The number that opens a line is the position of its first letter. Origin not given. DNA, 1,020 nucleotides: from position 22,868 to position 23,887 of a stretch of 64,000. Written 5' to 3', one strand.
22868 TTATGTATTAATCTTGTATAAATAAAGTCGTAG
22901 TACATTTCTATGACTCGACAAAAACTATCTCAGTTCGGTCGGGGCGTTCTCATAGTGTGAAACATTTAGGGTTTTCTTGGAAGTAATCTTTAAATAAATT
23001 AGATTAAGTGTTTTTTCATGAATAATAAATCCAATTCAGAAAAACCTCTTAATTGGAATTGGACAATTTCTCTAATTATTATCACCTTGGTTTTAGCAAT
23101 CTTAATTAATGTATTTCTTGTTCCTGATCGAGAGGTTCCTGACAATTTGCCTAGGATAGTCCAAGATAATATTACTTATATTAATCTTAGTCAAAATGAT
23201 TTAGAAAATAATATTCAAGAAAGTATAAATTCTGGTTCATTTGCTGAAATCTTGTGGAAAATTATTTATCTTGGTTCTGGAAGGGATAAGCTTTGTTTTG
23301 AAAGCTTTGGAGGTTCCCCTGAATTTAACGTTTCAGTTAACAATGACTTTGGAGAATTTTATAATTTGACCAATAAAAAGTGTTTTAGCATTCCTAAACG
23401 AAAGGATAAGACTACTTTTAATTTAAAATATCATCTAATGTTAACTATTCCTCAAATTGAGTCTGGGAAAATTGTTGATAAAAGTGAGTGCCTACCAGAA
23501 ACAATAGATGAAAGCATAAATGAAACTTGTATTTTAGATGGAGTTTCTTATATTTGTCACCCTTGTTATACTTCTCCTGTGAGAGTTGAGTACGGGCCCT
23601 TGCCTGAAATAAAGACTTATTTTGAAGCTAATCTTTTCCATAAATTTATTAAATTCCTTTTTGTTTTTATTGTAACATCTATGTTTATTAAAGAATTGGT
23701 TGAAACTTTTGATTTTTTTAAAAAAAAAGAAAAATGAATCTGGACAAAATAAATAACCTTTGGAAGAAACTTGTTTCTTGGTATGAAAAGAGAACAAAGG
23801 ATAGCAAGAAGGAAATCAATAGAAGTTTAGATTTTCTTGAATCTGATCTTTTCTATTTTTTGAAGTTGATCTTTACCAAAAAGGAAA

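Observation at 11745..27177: Four direct copies of the tRNA-Asp 3'-end core imply a tandem array of integrated elements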

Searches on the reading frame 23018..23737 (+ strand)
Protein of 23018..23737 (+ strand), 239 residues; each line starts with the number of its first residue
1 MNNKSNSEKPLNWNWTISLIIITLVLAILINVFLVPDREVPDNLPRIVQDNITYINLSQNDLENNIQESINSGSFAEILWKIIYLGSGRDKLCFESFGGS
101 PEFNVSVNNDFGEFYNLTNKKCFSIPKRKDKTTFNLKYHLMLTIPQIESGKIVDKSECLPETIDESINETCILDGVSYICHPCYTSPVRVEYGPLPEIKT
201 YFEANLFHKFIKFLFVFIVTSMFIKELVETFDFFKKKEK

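Call 9: search_protein_families(library=pfam, proteins=[window:23018-23737:+], max_evalue=0.01)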
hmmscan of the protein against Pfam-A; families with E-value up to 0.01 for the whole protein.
window:23018-23737:+ (239 aa): 0 families

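Call 60: search_protein_families(library=phrogs, proteins=[window:23018-23737:+], max_evalue=0.001)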
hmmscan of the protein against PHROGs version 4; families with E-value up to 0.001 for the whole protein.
window:23018-23737:+ (239 aa): 0 families

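Call 61: search_protein_families(library=padloc, proteins=[window:23018-23737:+], max_evalue=0.001)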
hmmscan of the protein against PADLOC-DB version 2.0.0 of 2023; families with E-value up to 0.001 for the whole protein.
window:23018-23737:+ (239 aa): 0 families

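Call 64: find_homologous_proteins(query=window:23018-23737:+)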
Query window:23018-23737:+ (239 aa): 2 proteins with E <= 0.001 among 140 candidates.
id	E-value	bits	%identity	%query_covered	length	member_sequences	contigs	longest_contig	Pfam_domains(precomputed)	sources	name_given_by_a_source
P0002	5.3e-157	539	100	100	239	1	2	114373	-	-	-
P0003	1.4e-39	154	43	90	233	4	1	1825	-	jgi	jgi:hypothetical protein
